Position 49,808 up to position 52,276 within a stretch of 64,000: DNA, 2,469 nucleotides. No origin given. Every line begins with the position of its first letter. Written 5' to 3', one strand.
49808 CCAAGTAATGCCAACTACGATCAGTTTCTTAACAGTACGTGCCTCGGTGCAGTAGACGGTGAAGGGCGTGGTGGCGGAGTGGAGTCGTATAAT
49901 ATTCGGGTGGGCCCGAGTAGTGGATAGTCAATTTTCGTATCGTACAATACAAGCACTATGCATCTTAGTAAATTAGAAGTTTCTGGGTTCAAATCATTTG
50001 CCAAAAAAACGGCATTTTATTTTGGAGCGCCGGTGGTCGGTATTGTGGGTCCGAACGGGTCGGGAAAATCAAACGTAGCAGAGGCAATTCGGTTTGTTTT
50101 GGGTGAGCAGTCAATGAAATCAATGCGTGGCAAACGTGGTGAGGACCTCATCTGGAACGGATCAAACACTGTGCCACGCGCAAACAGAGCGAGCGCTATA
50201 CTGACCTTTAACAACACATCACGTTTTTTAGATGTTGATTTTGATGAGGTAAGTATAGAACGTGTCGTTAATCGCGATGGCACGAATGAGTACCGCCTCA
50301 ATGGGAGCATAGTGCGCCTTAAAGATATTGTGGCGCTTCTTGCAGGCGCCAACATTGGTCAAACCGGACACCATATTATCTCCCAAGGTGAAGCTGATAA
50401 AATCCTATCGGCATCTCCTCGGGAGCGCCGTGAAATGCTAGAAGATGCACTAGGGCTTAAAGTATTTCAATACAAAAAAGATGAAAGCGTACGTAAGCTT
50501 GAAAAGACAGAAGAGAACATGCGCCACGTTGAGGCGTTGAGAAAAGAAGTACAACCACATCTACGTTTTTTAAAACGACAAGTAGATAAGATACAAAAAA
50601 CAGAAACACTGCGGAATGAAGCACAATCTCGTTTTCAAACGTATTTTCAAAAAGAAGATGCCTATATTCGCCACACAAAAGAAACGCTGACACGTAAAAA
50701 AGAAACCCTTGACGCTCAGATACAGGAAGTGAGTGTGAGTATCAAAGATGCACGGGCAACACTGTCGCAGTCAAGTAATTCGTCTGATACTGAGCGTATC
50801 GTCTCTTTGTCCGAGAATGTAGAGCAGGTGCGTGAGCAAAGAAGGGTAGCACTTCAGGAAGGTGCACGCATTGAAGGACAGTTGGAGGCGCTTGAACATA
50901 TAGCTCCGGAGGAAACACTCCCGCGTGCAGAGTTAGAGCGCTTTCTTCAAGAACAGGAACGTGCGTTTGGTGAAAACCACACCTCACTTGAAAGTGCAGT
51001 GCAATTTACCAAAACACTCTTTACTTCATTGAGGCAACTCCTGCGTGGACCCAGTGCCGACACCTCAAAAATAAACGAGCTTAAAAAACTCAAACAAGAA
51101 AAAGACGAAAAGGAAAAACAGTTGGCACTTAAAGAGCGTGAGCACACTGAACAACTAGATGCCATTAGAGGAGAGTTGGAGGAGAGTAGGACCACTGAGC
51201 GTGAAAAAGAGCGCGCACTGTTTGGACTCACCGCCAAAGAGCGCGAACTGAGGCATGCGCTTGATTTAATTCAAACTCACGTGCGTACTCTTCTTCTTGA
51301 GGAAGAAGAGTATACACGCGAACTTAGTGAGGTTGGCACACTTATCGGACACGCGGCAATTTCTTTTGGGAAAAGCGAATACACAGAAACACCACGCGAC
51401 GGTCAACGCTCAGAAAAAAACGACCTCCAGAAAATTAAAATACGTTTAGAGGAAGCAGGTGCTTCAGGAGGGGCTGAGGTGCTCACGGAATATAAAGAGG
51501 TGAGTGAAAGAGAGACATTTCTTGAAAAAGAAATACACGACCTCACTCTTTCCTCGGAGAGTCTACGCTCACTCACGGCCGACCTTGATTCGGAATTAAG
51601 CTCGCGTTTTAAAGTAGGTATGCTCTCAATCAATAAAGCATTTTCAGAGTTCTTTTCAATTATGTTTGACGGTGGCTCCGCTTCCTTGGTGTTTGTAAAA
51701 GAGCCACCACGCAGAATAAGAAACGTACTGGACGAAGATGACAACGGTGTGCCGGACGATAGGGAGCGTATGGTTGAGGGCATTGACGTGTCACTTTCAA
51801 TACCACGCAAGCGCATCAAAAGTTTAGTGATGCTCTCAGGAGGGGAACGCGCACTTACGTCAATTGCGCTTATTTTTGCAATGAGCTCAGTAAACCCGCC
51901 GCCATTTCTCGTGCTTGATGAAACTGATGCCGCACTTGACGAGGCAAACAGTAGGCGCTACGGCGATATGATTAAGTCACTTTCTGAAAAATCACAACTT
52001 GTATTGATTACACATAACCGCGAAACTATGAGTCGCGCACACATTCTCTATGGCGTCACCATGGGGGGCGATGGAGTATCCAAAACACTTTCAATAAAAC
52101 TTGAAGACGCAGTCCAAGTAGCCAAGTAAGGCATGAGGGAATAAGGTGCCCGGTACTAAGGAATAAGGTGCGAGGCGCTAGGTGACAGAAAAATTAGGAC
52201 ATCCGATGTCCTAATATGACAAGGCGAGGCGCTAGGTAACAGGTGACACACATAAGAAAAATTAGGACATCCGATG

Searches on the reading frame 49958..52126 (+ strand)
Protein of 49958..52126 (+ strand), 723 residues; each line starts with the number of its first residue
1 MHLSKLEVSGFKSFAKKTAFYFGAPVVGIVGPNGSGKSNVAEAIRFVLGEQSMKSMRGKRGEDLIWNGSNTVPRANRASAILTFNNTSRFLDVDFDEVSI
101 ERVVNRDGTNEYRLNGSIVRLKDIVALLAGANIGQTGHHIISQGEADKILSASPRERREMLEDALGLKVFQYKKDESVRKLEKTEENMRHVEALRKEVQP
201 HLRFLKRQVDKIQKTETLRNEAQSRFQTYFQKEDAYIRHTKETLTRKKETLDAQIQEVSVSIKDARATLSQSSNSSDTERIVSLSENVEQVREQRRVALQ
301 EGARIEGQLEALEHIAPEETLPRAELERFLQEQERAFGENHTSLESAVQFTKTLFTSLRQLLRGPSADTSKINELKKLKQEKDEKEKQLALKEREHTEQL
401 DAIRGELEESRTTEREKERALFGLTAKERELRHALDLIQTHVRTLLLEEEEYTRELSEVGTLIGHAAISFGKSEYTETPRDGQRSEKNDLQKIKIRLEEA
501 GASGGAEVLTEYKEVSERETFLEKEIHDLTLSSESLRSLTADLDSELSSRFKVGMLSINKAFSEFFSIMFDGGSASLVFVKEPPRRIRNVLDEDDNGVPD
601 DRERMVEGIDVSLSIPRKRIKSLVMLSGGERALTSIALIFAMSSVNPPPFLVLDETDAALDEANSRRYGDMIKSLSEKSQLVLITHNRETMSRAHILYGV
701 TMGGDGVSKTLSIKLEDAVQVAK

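Call 27: search_protein_families(library=pfam, proteins=[window:49958-52126:+], max_evalue=0.00001)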
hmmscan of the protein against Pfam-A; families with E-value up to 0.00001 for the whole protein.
window:49958-52126:+ (723 aa): 4 families
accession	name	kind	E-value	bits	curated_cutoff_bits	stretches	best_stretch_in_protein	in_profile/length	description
PF02463.25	SMC_N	-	4.6e-64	216.3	40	1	3-708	2-219/220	RecF/RecN/SMC N terminal domain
PF13476.12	AAA_23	-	1.1e-16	62.6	27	1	5-223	1-194/201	AAA domain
PF13175.12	AAA_15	-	1.7e-11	44.8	32.1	1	1-349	1-192/374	AAA ATPase domain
PF13304.12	AAA_21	-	1.1e-10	42.6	27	0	27-51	2-29/304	AAA domain, putative AbiEii toxin, Type IV TA system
